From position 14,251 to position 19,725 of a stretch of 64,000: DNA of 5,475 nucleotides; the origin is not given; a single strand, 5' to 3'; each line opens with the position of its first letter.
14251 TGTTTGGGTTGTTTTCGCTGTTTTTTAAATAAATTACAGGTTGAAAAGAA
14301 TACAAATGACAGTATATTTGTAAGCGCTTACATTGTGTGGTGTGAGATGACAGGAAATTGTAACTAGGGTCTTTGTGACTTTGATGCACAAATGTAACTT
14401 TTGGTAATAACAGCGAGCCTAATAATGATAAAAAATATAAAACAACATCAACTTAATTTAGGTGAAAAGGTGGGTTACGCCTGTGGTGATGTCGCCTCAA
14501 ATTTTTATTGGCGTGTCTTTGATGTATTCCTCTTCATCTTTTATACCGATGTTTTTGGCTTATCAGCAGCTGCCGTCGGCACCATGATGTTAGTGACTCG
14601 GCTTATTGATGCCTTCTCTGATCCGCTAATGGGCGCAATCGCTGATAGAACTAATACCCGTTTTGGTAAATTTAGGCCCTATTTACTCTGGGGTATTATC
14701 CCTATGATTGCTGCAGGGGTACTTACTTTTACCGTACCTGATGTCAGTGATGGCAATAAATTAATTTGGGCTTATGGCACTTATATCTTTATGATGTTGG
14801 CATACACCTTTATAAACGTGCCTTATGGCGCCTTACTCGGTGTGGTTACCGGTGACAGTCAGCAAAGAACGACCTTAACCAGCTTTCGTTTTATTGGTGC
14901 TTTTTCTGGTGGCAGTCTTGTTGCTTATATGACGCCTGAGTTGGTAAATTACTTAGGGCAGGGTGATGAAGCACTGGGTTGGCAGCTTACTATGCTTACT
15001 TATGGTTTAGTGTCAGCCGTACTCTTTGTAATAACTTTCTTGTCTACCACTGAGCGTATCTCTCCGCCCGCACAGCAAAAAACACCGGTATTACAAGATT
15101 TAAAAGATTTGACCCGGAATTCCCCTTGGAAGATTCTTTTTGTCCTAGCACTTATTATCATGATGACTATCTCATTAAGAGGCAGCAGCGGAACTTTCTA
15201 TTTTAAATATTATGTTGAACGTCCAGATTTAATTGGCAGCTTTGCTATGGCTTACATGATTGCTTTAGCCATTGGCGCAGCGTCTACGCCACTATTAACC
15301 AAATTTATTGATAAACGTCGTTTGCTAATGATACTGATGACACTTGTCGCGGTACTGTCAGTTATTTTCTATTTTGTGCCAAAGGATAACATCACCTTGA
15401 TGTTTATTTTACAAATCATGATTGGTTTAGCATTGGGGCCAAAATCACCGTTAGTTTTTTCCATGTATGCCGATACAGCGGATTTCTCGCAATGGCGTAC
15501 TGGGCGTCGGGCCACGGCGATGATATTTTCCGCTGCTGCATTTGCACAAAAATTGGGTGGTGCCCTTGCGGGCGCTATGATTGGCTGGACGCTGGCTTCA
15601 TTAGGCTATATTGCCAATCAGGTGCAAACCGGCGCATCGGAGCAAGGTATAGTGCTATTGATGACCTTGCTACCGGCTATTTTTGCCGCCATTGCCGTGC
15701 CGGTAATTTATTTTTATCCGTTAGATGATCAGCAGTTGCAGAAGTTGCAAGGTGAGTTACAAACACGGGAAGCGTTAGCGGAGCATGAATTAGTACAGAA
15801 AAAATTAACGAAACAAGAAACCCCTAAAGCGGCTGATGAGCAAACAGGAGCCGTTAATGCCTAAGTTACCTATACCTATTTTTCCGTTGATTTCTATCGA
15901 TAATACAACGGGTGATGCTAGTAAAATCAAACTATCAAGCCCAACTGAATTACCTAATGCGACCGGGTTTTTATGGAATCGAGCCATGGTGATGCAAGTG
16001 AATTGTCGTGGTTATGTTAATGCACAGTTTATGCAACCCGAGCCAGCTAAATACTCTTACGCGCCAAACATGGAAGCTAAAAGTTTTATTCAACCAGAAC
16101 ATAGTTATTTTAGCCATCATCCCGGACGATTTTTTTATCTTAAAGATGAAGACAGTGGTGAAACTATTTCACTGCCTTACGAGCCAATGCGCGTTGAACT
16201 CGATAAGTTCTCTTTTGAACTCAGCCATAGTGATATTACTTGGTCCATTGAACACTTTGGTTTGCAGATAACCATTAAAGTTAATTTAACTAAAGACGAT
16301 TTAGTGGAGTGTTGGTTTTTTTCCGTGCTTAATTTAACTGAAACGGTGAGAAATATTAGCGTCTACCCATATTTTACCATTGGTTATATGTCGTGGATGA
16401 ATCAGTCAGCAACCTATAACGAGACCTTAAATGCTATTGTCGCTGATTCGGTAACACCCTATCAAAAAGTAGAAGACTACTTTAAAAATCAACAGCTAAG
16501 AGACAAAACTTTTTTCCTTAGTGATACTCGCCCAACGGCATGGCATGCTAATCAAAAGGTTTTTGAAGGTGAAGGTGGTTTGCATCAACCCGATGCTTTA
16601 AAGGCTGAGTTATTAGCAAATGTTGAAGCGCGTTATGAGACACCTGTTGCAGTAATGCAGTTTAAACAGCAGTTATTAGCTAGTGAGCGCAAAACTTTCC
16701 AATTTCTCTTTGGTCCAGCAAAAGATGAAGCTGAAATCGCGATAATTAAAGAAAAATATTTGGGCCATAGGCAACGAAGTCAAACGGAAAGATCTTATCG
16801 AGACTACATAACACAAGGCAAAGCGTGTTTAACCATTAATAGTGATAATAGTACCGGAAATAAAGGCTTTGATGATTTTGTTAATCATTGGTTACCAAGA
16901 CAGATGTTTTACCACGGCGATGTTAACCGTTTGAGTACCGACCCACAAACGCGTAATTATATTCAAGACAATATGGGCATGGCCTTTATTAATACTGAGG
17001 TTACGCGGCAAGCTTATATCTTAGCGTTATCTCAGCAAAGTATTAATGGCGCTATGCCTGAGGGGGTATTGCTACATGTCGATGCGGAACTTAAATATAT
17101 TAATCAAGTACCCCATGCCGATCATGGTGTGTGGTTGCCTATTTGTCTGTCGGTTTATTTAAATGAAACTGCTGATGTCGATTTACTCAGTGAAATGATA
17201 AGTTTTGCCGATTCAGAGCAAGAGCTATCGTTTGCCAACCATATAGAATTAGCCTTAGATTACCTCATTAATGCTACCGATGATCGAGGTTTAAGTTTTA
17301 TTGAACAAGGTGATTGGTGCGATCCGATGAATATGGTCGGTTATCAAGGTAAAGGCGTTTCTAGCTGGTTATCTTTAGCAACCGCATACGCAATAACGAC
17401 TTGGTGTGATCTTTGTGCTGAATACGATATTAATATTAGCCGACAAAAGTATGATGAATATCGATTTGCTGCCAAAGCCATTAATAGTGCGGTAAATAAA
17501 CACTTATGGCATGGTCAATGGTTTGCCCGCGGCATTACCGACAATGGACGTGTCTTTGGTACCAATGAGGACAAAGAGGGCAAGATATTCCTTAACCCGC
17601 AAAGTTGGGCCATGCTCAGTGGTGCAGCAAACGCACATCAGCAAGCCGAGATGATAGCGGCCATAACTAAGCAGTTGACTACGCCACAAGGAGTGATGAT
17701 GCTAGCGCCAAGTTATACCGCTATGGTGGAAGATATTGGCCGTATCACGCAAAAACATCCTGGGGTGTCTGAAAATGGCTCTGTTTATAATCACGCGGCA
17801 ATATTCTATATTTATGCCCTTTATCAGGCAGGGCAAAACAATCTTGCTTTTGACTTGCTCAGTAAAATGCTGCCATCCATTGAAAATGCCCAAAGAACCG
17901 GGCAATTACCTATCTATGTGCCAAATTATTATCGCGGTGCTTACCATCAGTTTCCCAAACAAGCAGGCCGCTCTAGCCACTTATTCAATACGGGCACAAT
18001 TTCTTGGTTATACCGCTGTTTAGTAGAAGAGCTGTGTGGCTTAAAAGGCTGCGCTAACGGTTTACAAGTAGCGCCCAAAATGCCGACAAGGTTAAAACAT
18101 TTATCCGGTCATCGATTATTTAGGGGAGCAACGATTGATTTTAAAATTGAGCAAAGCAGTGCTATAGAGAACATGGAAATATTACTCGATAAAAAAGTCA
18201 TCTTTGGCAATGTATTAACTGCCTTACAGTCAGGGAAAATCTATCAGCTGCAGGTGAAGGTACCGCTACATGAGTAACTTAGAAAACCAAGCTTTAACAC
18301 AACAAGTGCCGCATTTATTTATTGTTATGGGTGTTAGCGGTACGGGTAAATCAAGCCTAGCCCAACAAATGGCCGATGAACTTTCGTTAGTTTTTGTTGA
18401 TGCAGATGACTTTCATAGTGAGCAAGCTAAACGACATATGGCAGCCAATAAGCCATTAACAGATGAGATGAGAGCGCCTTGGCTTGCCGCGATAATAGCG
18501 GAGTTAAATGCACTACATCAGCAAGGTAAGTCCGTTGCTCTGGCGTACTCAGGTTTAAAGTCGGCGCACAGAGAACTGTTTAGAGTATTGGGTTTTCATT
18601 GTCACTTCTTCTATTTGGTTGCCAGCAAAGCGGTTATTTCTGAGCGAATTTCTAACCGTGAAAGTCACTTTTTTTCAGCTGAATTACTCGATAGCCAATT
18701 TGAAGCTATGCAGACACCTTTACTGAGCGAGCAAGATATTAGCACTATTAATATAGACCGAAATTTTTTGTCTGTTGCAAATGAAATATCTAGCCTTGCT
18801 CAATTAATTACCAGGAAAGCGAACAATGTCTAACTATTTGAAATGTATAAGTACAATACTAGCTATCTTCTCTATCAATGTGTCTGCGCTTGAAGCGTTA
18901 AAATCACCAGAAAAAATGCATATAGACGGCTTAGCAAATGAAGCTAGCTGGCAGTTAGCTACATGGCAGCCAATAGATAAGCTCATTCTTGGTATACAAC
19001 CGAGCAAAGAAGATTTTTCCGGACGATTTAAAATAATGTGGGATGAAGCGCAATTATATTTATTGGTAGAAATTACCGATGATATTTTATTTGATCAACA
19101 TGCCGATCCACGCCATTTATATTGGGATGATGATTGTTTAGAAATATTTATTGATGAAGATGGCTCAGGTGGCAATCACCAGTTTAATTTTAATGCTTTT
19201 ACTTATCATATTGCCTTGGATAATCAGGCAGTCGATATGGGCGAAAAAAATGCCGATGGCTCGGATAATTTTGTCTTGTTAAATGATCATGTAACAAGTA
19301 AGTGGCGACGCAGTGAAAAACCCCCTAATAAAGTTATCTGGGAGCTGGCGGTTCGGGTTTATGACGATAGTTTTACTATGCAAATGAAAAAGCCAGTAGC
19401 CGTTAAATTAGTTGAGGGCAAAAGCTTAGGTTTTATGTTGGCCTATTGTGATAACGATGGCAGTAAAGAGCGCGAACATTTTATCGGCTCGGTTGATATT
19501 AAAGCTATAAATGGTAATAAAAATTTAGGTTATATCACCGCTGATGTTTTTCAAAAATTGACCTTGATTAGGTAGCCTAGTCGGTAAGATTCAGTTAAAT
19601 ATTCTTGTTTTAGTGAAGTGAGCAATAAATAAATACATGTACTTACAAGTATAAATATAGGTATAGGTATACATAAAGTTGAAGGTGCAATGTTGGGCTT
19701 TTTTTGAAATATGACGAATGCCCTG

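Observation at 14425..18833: Candidate cellobionate (oxidised cellodextrin) uptake-and-phosphorolysis operon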

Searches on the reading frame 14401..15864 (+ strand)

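Call 3: search_protein_families(library=pfam, proteins=[window:14401-15864:+])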
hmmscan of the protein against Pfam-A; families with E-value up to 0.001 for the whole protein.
window:14401-15864:+ (487 aa): 3 families
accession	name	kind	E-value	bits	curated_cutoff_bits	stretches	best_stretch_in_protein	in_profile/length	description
PF13347.12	MFS_2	-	1.9e-96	323.6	27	1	25-443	1-427/427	MFS/sugar transport protein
PF07690.21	MFS_1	-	3e-19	69.6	33.4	1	35-390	10-346/347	Major Facilitator Superfamily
PF12832.13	MFS_1_like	-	2.8e-06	27.1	25.2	1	48-396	25-364/373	MFS_1 like family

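Call 4: search_protein_families(library=ncbifam, proteins=[window:14401-15864:+])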
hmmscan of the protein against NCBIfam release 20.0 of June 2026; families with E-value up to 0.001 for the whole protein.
window:14401-15864:+ (487 aa): 6 families
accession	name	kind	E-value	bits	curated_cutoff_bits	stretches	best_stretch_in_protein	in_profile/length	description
NF007237.0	PRK09669.1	subfamily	8.3e-126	420.3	610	1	16-465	4-454/461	putative symporter YagG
TIGR00792.1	gph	subfamily_domain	2.6e-119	398.8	231.35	1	23-456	1-437/437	glycoside-pentoside-hexuronide (GPH):cation symporter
NF008526.0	PRK11462.1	equivalog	5.9e-94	315.4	836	1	14-469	2-458/460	glycoside-pentoside-hexuronide family transporter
NF007353.0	PRK09848.1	equivalog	8.6e-88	295.1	528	1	16-461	3-449/457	glucuronide transporter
NF007749.0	PRK10429.1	equivalog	6.8e-63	213.1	456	1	18-470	3-464/473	melibiose:sodium transporter MelB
TIGR00880.1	2_A_01_02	superfamily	4.3e-05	23.7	131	1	298-397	20-114/141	multidrug resistance protein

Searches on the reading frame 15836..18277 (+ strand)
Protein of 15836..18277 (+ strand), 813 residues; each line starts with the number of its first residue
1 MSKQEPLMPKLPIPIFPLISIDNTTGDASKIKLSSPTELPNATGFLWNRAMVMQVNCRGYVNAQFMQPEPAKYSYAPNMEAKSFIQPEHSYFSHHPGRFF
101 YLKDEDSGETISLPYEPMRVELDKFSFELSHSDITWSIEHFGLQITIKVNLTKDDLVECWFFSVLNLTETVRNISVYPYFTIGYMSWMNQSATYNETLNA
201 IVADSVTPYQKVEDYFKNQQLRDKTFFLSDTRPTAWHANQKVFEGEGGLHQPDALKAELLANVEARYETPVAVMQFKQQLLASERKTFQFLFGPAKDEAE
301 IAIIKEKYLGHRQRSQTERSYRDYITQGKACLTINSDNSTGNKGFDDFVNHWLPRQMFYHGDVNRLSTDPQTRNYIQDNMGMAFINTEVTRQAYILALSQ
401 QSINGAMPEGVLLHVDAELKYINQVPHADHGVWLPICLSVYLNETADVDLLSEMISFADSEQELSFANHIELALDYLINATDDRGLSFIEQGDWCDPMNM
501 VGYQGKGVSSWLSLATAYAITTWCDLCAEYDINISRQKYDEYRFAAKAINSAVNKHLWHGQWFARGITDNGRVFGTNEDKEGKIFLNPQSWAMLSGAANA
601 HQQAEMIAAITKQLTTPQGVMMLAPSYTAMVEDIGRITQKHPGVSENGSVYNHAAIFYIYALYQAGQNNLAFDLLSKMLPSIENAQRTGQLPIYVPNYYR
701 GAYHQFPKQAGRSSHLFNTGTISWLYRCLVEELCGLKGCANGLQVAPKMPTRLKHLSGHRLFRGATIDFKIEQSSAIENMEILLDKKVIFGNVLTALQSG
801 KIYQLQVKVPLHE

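Call 3: search_protein_families(library=pfam, proteins=[window:15836-18277:+])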
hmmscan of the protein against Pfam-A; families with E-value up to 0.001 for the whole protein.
window:15836-18277:+ (813 aa): 2 families
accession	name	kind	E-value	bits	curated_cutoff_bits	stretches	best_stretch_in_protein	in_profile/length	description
PF17167.11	Glyco_hydro_94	-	6.9e-58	196.8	27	1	342-734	15-419/420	Glycosyl hydrolase 94 superfamily, catalytic domain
PF06165.18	GH94_b-supersand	-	6.5e-21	75.4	23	1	89-293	40-251/251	Glycosyl hydrolase 94, supersandwich domain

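Call 4: search_protein_families(library=ncbifam, proteins=[window:15836-18277:+])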
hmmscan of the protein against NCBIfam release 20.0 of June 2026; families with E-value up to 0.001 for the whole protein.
window:15836-18277:+ (813 aa): 0 families

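Call 6: search_solved_structures(query=window:15836-18277:+, show_alignments=1)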
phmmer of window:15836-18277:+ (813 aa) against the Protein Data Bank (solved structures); distinct sequences matched with E-value up to 0.001: 20.
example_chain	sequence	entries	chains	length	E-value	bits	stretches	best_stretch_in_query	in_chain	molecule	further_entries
4zle_A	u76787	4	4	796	0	1044.9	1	28-810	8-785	Putative b-glycan phosphorylase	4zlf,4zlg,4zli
1v7v_A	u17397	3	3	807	6e-47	163.4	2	428-777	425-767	chitobiose phosphorylase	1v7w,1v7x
8bou_A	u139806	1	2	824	6.3e-40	140.2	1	94-796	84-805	N,N'-diacetylchitobiose phosphorylase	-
8rf9_A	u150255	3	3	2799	1.1e-39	139.5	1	70-774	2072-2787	Cyclic beta 1-2 glucan synthetase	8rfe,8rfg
8rf0_A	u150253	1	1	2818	1.1e-39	139.4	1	70-774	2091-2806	Cyclic beta-(1,2)-glucan synthase NdvB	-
8ho9_A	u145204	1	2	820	4.5e-37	130.8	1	427-809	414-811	Cellobiose phosphorylase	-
8hob_A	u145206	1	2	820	1.5e-36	129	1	427-809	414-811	Cellobiose phosphorylase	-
8ho7_A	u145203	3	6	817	1.2e-35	126.1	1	428-810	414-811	Cellobiose phosphorylase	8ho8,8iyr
3qde_A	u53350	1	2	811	2.7e-35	124.9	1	428-807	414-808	Cellobiose phosphorylase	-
2cqs_A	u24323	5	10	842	6.3e-31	110.5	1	428-802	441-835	Cellobiose Phosphorylase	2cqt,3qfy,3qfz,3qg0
3afj_A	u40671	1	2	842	8e-31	110.1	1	428-802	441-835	Cellobiose Phosphorylase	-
3act_A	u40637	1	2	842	5.4e-30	107.4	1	428-802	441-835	Cellobiose Phosphorylase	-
3acs_A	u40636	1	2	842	1.5e-29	105.9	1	428-802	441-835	Cellobiose Phosphorylase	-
3s4c_A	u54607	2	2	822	4.3e-29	104.4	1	96-804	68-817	Lactose Phosphorylase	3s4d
3rrs_A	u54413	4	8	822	3e-28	101.6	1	96-804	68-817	Cellobiose phosphorylase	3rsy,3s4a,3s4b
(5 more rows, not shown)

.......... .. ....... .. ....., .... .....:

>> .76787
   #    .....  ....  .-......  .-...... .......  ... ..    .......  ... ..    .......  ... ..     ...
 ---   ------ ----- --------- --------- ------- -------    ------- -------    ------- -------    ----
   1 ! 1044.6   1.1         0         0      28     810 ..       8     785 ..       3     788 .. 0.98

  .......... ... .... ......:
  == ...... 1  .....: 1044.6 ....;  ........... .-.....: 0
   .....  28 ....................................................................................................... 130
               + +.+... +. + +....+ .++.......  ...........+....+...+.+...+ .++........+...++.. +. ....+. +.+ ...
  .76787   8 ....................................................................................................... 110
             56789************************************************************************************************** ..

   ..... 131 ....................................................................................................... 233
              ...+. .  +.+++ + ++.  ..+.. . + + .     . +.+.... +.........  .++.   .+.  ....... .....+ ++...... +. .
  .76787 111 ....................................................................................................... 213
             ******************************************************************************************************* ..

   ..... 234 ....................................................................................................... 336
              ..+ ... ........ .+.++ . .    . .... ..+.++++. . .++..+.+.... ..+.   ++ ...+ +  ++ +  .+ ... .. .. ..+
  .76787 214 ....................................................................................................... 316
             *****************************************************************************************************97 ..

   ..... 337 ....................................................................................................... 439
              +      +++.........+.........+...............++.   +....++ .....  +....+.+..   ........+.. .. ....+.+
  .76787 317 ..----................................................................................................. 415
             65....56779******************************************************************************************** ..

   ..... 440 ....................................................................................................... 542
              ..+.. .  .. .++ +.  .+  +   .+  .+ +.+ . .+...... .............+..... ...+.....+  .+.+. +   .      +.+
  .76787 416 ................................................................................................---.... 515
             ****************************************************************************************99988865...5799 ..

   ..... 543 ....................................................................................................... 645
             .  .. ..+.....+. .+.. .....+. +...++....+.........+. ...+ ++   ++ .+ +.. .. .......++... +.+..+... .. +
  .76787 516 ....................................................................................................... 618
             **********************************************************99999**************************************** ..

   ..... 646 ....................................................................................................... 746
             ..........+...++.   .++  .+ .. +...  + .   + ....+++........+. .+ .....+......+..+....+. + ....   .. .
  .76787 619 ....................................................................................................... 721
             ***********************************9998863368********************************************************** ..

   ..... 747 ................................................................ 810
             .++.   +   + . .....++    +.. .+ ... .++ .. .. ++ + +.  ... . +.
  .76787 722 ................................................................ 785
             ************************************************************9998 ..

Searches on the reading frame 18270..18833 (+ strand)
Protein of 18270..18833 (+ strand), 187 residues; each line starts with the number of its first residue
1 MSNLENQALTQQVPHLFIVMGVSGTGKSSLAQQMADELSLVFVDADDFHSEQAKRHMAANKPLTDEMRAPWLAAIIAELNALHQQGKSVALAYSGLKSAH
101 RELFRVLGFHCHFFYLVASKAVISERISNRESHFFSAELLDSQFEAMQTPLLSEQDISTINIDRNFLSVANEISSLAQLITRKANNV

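Call 3: search_protein_families(library=pfam, proteins=[window:18270-18833:+])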
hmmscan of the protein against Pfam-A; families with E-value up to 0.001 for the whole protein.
window:18270-18833:+ (187 aa): 6 families
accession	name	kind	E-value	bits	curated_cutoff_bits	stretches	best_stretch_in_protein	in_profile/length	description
PF13671.12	AAA_33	-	9.1e-12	45.9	27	1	16-148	1-137/143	AAA domain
PF01202.28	SKI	-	1.6e-08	35.3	22.1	1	24-164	2-144/159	Shikimate kinase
PF13238.12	AAA_18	-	1.9e-05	25.6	29.4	1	18-132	2-113/128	AAA domain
PF13191.12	AAA_16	-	0.00037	21.5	32.6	1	12-80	22-103/167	AAA ATPase domain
PF09848.15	SLFN-g3_helicase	-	0.00048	19.9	24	1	15-69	2-49/354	Schlafen group 3, DNA/RNA helicase domain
PF06414.18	Zeta_toxin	-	0.00055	19.9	22.3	1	9-50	11-56/199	Zeta toxin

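Call 4: search_protein_families(library=ncbifam, proteins=[window:18270-18833:+])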
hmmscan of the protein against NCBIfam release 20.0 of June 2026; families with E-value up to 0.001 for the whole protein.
window:18270-18833:+ (187 aa): 12 families
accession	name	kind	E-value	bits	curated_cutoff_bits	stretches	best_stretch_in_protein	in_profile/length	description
TIGR01313.1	therm_gnt_kin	subfamily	8.7e-41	139.4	113.75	1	17-173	1-158/164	gluconokinase, GntK/IdnK-type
NF008583.0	PRK11545.1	equivalog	5.9e-35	120.3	265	1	10-172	4-166/177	gluconokinase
NF007336.0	PRK09825.1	equivalog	1e-30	106.7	304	1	17-178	6-167/176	gluconokinase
NF004861.0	PRK06217.1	equivalog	1e-05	25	203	1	18-54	5-41/183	hypothetical protein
NF010552.0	PRK13946.1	equivalog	2.7e-05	23.8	186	1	4-54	13-63/198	shikimate kinase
NF002988.0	PRK03731.1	equivalog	5.4e-05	23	161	1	15-130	4-114/174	shikimate kinase AroL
NF047389.1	ATPase_Sll1717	subfamily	0.00011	21.5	75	1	14-99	29-120/454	P-loop ATPase, Sll1717 family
NF010555.0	PRK13949.1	equivalog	0.00025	21.2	180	1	18-57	5-44/175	shikimate kinase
NF040667.1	hom_kin_desulfo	exception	0.0003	20.7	197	1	18-48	4-34/163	homoserine kinase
TIGR02173.1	cyt_kin_arch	equivalog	0.00061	19.8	102.1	0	18-57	4-43/169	(d)CMP kinase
NF058535.1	antiphage_EruA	equivalog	0.00075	17.7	1000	1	15-63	25-72/1318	NACHT domain-containing antiphage protein EruA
TIGR00152.1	TIGR00152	equivalog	0.00091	19.1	65.55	0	19-65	4-50/188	dephospho-CoA kinase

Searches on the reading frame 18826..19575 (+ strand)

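Call 3: search_protein_families(library=pfam, proteins=[window:18826-19575:+])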
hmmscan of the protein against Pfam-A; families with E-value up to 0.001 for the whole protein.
window:18826-19575:+ (249 aa): 1 family
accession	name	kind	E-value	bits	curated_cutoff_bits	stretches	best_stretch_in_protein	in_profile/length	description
PF06452.16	CBM9_1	-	1.4e-36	126.5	23.4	1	33-247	1-182/185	Carbohydrate family 9 binding domain-like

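Call 4: search_protein_families(library=ncbifam, proteins=[window:18826-19575:+])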
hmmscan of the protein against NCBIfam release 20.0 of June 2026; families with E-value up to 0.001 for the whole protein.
window:18826-19575:+ (249 aa): 0 families
